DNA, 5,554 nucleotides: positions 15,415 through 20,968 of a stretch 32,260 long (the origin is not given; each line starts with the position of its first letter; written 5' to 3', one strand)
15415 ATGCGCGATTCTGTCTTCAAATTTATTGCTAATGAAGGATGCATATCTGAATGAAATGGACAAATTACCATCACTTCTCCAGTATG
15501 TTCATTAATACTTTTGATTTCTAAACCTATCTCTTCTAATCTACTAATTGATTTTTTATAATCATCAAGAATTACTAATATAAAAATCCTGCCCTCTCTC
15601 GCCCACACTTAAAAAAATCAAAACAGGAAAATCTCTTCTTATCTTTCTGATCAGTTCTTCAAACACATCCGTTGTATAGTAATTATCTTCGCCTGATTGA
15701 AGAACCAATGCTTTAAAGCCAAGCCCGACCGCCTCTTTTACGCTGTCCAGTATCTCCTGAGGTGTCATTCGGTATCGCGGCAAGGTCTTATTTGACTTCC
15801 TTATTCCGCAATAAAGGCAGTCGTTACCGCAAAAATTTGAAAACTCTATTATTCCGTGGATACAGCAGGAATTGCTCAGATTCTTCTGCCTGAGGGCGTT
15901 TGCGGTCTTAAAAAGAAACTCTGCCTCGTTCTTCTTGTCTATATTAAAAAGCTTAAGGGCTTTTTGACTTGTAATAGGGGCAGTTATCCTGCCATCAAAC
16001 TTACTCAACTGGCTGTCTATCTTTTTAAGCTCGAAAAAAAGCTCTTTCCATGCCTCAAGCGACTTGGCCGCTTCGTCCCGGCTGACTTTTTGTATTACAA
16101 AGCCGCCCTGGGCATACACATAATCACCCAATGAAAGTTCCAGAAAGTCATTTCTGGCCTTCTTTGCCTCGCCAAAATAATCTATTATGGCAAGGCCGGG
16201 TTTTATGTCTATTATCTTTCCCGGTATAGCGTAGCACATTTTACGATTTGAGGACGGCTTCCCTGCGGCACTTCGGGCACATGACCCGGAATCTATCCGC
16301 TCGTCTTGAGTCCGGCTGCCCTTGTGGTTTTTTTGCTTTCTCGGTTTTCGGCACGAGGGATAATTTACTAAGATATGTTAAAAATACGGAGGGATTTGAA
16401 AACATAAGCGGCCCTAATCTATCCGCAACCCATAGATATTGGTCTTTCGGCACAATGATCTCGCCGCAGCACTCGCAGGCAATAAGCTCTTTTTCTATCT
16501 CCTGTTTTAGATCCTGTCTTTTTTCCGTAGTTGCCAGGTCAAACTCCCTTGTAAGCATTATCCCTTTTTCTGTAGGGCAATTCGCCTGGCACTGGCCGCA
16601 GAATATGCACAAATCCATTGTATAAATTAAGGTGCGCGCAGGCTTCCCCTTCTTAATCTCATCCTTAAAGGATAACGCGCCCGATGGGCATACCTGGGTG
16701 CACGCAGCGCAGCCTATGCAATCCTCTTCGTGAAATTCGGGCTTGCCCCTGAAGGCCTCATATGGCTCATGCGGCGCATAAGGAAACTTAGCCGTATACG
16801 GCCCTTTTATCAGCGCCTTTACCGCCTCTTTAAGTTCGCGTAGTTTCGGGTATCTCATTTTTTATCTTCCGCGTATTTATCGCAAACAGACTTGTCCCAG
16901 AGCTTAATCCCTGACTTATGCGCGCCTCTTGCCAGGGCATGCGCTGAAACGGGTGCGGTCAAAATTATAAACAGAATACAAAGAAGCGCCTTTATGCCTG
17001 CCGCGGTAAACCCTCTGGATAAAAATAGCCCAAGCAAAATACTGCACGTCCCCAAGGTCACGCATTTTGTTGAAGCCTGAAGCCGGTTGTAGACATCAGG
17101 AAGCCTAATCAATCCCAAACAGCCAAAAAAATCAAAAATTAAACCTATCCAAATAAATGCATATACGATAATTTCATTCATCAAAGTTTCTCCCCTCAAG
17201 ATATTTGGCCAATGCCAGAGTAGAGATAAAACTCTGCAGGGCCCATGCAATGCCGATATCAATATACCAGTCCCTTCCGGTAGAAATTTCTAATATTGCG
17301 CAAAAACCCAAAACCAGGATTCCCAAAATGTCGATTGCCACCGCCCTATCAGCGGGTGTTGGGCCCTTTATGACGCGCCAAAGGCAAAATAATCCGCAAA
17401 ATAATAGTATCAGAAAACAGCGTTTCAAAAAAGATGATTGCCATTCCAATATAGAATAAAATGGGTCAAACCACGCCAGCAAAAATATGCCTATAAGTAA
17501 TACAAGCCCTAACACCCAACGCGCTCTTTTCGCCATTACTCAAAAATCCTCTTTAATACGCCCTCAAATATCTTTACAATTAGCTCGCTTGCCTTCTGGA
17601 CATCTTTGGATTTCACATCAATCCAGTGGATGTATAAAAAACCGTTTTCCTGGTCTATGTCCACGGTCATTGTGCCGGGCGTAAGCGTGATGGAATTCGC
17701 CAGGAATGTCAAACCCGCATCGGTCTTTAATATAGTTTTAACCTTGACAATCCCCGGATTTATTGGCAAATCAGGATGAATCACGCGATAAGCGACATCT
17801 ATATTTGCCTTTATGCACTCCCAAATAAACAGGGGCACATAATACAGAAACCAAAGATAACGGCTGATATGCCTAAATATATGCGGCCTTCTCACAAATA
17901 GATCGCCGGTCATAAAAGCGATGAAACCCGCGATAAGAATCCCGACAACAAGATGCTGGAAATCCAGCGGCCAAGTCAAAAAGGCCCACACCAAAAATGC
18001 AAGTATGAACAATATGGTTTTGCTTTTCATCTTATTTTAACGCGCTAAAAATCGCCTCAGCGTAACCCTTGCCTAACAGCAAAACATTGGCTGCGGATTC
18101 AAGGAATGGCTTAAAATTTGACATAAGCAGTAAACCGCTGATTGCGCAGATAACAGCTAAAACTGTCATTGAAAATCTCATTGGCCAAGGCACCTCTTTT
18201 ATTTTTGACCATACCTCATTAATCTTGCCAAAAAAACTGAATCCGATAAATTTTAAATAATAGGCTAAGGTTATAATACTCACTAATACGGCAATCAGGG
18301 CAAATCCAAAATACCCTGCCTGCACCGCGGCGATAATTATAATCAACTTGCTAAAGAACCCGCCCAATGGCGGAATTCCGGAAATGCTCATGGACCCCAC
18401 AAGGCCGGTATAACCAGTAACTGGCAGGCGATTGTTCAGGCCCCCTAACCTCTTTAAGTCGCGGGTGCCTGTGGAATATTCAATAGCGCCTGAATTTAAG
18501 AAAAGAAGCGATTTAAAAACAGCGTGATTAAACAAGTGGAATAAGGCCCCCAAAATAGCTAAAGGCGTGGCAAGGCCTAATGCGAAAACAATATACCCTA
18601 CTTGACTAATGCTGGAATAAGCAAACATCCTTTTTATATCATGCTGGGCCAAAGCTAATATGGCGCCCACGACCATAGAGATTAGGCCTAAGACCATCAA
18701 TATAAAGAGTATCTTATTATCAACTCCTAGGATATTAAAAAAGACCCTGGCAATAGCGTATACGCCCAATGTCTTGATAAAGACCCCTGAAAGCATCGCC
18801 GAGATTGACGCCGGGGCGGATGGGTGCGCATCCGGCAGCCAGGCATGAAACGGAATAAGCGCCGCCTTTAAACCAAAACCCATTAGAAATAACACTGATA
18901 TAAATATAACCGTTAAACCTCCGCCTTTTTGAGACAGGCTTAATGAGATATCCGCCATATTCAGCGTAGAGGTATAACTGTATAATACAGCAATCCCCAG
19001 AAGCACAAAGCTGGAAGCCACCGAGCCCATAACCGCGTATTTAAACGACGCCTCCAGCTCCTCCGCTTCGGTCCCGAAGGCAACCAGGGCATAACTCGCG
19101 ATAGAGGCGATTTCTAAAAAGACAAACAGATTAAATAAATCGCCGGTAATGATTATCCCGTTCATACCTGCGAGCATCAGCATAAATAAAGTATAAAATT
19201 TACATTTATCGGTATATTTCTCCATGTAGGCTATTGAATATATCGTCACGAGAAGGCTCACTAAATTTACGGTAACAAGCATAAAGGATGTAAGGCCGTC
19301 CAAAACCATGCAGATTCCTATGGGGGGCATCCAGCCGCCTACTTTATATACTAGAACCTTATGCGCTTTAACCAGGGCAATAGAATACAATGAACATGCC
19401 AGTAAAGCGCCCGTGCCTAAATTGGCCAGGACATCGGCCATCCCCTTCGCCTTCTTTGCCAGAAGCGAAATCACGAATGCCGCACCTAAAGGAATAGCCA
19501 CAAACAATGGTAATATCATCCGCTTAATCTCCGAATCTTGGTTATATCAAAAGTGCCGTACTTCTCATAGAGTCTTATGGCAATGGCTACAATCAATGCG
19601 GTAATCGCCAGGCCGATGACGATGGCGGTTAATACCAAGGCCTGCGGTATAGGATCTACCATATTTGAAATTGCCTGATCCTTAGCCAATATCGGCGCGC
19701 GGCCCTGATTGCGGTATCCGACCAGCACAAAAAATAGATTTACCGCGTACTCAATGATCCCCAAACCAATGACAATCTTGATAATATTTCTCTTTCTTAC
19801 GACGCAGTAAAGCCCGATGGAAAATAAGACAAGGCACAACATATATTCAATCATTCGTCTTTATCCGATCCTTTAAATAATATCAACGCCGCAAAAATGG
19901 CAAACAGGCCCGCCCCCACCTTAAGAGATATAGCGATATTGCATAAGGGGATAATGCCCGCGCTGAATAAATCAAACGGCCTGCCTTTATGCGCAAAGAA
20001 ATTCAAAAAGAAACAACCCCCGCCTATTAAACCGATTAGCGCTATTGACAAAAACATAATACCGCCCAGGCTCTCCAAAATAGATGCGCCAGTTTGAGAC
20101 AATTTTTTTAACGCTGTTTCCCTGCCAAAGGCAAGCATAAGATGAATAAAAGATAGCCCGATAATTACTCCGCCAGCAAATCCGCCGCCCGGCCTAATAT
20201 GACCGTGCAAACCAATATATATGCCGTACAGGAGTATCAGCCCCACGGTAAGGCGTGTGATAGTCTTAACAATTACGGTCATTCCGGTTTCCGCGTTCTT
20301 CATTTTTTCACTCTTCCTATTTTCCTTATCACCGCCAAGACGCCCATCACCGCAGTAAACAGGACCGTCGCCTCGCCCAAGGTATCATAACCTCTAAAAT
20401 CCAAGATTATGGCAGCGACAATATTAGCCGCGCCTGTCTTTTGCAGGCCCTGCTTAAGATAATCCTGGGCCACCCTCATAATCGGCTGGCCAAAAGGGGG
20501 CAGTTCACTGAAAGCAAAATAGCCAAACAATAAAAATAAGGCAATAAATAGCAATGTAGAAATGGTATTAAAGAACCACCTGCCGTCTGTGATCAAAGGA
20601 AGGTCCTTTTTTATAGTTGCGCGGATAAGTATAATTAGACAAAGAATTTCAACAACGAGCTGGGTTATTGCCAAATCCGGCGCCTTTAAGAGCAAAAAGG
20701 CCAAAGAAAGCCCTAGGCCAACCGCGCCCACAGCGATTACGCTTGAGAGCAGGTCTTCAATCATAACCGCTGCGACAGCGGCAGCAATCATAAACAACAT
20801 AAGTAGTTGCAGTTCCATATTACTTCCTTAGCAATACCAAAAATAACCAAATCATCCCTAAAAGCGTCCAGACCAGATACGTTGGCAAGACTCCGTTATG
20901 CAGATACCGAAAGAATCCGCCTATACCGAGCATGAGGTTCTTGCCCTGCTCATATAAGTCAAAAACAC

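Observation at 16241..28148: Mrp-linked group-4 [NiFe]-hydrogenase with an AsrAB-like NAD(P)H/FAD input module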

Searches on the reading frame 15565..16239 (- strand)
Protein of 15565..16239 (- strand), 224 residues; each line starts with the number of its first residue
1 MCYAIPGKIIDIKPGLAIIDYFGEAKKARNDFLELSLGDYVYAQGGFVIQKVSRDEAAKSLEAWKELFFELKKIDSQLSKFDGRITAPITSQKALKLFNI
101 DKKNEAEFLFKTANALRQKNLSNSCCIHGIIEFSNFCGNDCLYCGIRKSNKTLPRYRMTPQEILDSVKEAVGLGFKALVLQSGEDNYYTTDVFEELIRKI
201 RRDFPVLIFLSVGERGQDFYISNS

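Call 5: search_protein_families(library=pfam, proteins=[window:15565-16239:-], max_evalue=0.01)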
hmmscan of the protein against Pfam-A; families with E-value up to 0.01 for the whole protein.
window:15565-16239:- (224 aa): 2 families
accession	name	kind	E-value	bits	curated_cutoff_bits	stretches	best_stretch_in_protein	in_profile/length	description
PF01455.23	HupF_HypC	-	2e-15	57.1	28.5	1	1-64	1-65/65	HupF/HypC family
PF04055.27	Radical_SAM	-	2.1e-10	41.5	29.5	1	131-203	1-77/166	Radical SAM superfamily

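Call 6: search_protein_families(library=ncbifam, proteins=[window:15565-16239:-], max_evalue=0.001)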
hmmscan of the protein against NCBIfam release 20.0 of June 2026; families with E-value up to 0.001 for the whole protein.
window:15565-16239:- (224 aa): 20 families
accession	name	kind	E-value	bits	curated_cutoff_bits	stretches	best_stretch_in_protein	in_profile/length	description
TIGR03956.1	rSAM_HydE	equivalog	1e-35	123.6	254.6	1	89-220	11-143/340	[FeFe] hydrogenase H-cluster radical SAM maturase HydE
TIGR03910.1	pyrrolys_PylB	equivalog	1.3e-20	73.7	348.2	1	91-213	20-147/347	methylornithine synthase PylB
TIGR03551.1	F420_cofH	equivalog_domain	7.3e-14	51.3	374.1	1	89-207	1-119/345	5-amino-6-(D-ribitylamino)uracil--L-tyrosine 4-hydroxyphenyl transferase CofH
TIGR00074.1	hypC_hupF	subfamily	1e-13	50.9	48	1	1-75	1-76/80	HypC/HybG/HupF family hydrogenase formation chaperone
TIGR03699.1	menaquin_MqnC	equivalog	1.8e-13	50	428.1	1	92-207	6-121/342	cyclic dehypoxanthinyl futalosine synthase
TIGR03955.1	rSAM_HydG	equivalog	2.4e-13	49.3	312.15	1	72-188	32-146/470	[FeFe] hydrogenase H-cluster radical SAM maturase HydG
NF005609.0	PRK07360.1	equivalog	1.1e-12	47.4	426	1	88-206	20-141/374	7,8-didemethyl-8-hydroxy-5-deazariboflavin synthase subunit CofH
TIGR00423.1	TIGR00423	subfamily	1.9e-12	47.1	260.25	1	131-208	9-86/310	CofH family radical SAM protein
TIGR02351.2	thiH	equivalog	1.2e-11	44.3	380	1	94-207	40-153/364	2-iminoacetate synthase ThiH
TIGR03700.1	mena_SCO4494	equivalog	8.9e-11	41.3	434.55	1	89-207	11-128/351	aminofutalosine synthase MqnE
NF006687.0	PRK09234.1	equivalog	5.5e-10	38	1018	1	84-207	487-611/849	bifunctional FO biosynthesis protein CofGH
NF006276.0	PRK08444.1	equivalog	4.7e-09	35.7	560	1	90-207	14-129/353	aminofutalosine synthase MqnE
TIGR00433.2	bioB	equivalog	8.4e-07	28.5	225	1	88-213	2-131/307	biotin synthase BioB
NF006277.0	PRK08445.1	equivalog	1e-06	27.8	576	1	106-207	22-122/348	dehypoxanthine futalosine cyclase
NF004580.0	PRK05926.1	equivalog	2.4e-05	23.7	583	1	87-207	26-147/370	hypothetical protein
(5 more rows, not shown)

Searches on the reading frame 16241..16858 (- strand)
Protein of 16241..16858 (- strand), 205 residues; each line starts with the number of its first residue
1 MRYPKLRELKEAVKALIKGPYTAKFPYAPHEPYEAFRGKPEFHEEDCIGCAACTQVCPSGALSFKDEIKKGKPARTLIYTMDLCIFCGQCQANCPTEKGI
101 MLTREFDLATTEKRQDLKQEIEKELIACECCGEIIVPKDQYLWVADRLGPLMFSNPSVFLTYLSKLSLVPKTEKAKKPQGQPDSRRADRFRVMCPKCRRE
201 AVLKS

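Call 5: search_protein_families(library=pfam, proteins=[window:16241-16858:-], max_evalue=0.01)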
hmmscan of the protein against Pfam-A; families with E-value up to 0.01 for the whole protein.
window:16241-16858:- (205 aa): 13 families
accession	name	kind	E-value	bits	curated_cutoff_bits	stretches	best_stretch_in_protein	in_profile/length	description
PF12838.12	Fer4_7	-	2.3e-12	47.6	27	1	47-97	2-51/52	4Fe-4S dicluster domain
PF00037.32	Fer4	-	1.7e-10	40.7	21.1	2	41-62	2-23/24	4Fe-4S binding domain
PF13187.11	Fer4_9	-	9.6e-10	38.8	27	2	46-97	1-50/52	4Fe-4S dicluster domain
PF13237.11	Fer4_10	-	6.8e-08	32.8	25.5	2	41-70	3-34/53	4Fe-4S dicluster domain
PF12837.12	Fer4_6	-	3.8e-07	30.2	25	1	40-62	2-24/24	4Fe-4S binding domain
PF14697.11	Fer4_21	-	5.8e-07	30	35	1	43-100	4-57/59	4Fe-4S dicluster domain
PF25160.1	LdpA_Fe-S-bd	-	8.9e-06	25.8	27.6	1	39-62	20-43/49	LdpA Fe-S cluster-binding domain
PF12797.12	Fer4_2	-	2.3e-05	24.5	24.5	1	39-59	2-22/22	4Fe-4S binding domain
PF13183.11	Fer4_8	-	0.0002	22.3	27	1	45-96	3-66/68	4Fe-4S dicluster domain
PF13484.11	Fer4_16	-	0.00031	21.9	30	1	47-73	2-29/66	4Fe-4S double cluster binding domain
PF13534.11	Fer4_17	-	0.0014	19.6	22.2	1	47-96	2-58/61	4Fe-4S dicluster domain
PF13459.11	Fer4_15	-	0.0023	19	22.4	0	81-112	5-33/66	4Fe-4S single cluster domain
PF12798.12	Fer4_3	-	0.0026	18.9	27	1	47-61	1-15/15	4Fe-4S binding domain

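Call 6: search_protein_families(library=ncbifam, proteins=[window:16241-16858:-], max_evalue=0.001)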
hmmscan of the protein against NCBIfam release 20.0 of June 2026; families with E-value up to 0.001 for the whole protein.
window:16241-16858:- (205 aa): 57 families (the best 25 are shown)
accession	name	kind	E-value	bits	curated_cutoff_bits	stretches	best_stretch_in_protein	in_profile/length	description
NF009053.0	PRK12387.1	subfamily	4.6e-31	108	204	1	15-149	8-138/180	formate hydrogenlyase complex iron-sulfur subunit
NF006076.0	PRK08222.1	equivalog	1.3e-27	96.8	270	1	16-140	8-129/181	hydrogenase 4 subunit H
TIGR01971.1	NuoI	subfamily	1.8e-19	69.5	113.05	1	13-118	6-115/121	NADH-quinone oxidoreductase, chain I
NF006221.0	PRK08348.1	subfamily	2e-19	69.6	124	1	8-117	6-109/136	NADH-plastoquinone oxidoreductase subunit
NF004540.0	PRK05888.2-1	equivalog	9.9e-17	60.8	215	1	7-121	6-123/139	NADH-quinone oxidoreductase subunit NuoI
TIGR00403.1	ndhI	equivalog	1e-15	57.8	302.35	1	18-117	35-135/183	NAD(P)H-quinone oxidoreductase subunit I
NF004537.0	PRK05888.1-3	equivalog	8.8e-14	51.5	163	1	13-123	31-152/204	NADH-quinone oxidoreductase subunit NuoI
NF042909.1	FMH_DH_FwdF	exception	2.3e-13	50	375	1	34-106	246-317/336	tungsten-dependent formylmethanofuran dehydrogenase subunit FwdF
NF004538.0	PRK05888.1-4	equivalog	4.2e-13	49.2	135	1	22-124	33-140/162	NADH-quinone oxidoreductase subunit NuoI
NF004539.0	PRK05888.1-5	equivalog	3.1e-12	46.4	225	1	11-126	22-142/162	NADH-quinone oxidoreductase subunit NuoI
NF004536.0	PRK05888.1-1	equivalog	4.6e-12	45.6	212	1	20-127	28-140/180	NADH-quinone oxidoreductase subunit NuoI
NF040612.1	F420_dehyd_FpoI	exception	1.6e-11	44.2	180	1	6-97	3-97/135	F420H2 dehydrogenase subunit FpoI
NF004545.0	PRK05888.3-1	equivalog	2.3e-11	43.6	229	1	8-113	29-136/154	NADH-quinone oxidoreductase subunit NuoI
NF004543.0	PRK05888.2-5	equivalog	3.6e-11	43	243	1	12-117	26-132/217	NADH-quinone oxidoreductase subunit NuoI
NF004541.0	PRK05888.2-2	equivalog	2e-09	37.5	217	1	8-115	23-126/168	NADH-quinone oxidoreductase subunit NuoI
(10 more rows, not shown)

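Call 58: search_solved_structures(query=window:16241-16858:-, max_evalue=0.001)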
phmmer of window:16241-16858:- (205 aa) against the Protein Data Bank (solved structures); distinct sequences matched with E-value up to 0.001: 70 (the best 60 are shown).
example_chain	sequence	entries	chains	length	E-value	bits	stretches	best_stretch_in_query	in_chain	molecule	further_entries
7z0s_F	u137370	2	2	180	4.9e-21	78.5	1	15-133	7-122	Formate hydrogenlyase subunit 6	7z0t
9sw6_G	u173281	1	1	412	9.8e-20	74.2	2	47-106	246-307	Polyferredoxin protein MvhB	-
9sfi_T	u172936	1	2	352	1.1e-18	70.8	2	35-98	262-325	4Fe-4S ferredoxin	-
9sw6_H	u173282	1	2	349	1.7e-17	66.9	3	35-97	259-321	Tungsten formylmethanofuran dehydrogenase, subunit F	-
5t5i_F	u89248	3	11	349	3e-17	66.1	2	35-97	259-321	Tungsten formylmethanofuran dehydrogenase subunit fwdF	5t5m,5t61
7bkb_K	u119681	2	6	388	1.4e-15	60.6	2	35-126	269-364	Formylmethanofuran dehydrogenase, subunit F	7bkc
9sfi_O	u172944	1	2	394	1.6e-14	57.2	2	46-103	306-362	Ferredoxin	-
6hum_I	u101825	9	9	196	3.1e-14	56.2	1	18-115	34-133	NAD(P)H-quinone oxidoreductase subunit I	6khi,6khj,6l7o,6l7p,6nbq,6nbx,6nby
7eu3_I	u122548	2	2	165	9.4e-14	54.7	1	19-116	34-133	NAD(P)H-quinone oxidoreductase subunit I, chloroplastic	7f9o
7wfg_I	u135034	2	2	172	2.5e-13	53.3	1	19-115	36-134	NAD(P)H-quinone oxidoreductase subunit I, chloroplastic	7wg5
9grx_I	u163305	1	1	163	2.6e-13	53.2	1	19-115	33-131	NAD(P)H-quinone oxidoreductase subunit I, chloroplastic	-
6cfw_N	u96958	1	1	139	6.2e-13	52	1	9-114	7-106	NADH-plastoquinone oxidoreductase subunit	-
9iho_I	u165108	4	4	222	6.6e-13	51.9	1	13-124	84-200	NUIM (TYKY) subunit of mitochondrial NADH:ubiquinone oxidoreductase (Complex I)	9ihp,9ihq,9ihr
7b0n_I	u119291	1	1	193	1.1e-12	51.1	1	10-124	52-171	Subunit NUIM of protein NADH:Ubiquinone Oxidoreductase (Complex I)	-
6gcs_I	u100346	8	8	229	1.8e-12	50.5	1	10-124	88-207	TYKY SUBUNIT (NUIM) | Subunit NUIM of NADH:Ubiquinone Oxidoreductase (Complex I)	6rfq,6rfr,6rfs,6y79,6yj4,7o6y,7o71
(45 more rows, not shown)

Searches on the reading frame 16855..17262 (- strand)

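Call 5: search_protein_families(library=pfam, proteins=[window:16855-17262:-], max_evalue=0.01)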
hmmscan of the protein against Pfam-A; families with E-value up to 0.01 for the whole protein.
window:16855-17262:- (135 aa): 2 families
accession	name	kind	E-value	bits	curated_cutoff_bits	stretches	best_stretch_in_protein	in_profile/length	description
PF03334.19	PhaG_MnhG_YufB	-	1.9e-25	89.3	23.4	1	36-115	1-80/80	Na+/H+ antiporter subunit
PF07907.16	YibE_F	-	0.004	17.1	27.2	1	39-120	25-105/241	YibE/F-like protein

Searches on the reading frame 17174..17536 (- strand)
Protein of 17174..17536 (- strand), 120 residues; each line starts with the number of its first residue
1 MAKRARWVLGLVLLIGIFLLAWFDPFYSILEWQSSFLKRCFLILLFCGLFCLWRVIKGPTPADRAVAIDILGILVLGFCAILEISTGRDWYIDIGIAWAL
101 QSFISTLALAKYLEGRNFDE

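Call 5: search_protein_families(library=pfam, proteins=[window:17174-17536:-], max_evalue=0.01)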
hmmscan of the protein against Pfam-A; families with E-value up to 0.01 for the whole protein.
window:17174-17536:- (120 aa): 1 family
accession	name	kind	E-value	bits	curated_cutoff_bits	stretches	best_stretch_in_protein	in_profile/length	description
PF04066.18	MrpF_PhaF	-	1.6e-15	57.7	23.3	1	62-114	1-53/53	Multiple resistance and pH regulation protein F (MrpF / PhaF)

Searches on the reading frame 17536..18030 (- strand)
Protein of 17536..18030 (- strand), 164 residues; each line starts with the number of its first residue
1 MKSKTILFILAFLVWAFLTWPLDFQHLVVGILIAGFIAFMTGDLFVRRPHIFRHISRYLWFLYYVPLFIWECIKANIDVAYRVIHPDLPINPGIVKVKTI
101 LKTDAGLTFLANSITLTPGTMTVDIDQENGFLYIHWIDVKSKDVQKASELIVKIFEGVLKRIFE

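Call 5: search_protein_families(library=pfam, proteins=[window:17536-18030:-], max_evalue=0.01)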
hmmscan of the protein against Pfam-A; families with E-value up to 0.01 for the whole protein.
window:17536-18030:- (164 aa): 1 family
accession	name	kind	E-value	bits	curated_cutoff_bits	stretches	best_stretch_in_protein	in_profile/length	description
PF01899.21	MNHE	-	3.2e-45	153.9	27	1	8-162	1-145/145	Na+/H+ ion antiporter subunit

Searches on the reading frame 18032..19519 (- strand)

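Call 5: search_protein_families(library=pfam, proteins=[window:18032-19519:-], max_evalue=0.01)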
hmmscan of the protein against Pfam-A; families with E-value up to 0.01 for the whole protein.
window:18032-19519:- (495 aa): 3 families
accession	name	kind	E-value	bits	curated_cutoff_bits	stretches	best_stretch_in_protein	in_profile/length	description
PF00361.26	Proton_antipo_M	-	3.9e-71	240.1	21.5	1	126-417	2-294/294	NADH:quinone oxidoreductase/Mrp antiporter, TM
PF00662.26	Proton_antipo_N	-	4.9e-09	36.4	24.5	1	69-109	11-51/51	NADH-Ubiquinone oxidoreductase (complex I), chain 5 N-terminus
PF10125.14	NADHdeh_related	-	1.3e-06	28.4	27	1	112-226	72-183/218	NADH dehydrogenase I, subunit N related protein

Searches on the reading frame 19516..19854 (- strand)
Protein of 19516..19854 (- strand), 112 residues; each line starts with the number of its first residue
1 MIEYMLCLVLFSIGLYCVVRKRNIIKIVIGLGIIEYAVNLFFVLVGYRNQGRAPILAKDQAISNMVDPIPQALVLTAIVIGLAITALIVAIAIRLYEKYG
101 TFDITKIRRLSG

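Call 5: search_protein_families(library=pfam, proteins=[window:19516-19854:-], max_evalue=0.01)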
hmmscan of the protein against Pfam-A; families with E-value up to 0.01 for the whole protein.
window:19516-19854:- (112 aa): 1 family
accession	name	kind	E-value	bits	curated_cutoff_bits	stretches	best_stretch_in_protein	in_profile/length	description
PF00420.29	Oxidored_q2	-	6.8e-27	93.5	26.1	1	4-110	3-93/95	NADH-ubiquinone/plastoquinone oxidoreductase chain 4L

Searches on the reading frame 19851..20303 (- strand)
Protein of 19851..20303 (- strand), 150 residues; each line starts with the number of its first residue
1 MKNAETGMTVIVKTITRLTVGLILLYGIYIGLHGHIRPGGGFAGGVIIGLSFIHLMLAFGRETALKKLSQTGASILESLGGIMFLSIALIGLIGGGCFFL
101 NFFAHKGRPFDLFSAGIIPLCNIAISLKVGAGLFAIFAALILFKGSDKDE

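Call 4: search_protein_families(library=pfam, proteins=[window:19851-20303:-], max_evalue=0.01)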
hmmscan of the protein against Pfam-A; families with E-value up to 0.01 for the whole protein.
window:19851-20303:- (150 aa): 1 family
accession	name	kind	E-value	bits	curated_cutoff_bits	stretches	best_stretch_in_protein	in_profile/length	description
PF04039.18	MnhB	-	1e-25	90.8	22.5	1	11-133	1-125/127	Domain related to MnhB subunit of Na+/H+ antiporter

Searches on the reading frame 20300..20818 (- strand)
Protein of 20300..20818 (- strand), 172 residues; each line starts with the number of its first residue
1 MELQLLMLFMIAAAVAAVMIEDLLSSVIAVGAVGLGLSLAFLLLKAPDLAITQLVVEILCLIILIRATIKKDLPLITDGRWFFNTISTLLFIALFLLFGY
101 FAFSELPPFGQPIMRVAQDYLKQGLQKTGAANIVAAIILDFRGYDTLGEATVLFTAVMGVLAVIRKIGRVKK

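Call 4: search_protein_families(library=pfam, proteins=[window:20300-20818:-], max_evalue=0.01)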
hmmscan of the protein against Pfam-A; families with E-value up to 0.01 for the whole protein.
window:20300-20818:- (172 aa): 2 families
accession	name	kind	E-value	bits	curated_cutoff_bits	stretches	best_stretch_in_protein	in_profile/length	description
PF13244.11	MbhD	-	1.4e-16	60.9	27.2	1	8-67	1-61/67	MBH, subunit D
PF20501.3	MbhE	-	4.8e-11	43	27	1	115-166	32-83/98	MBH, subunit E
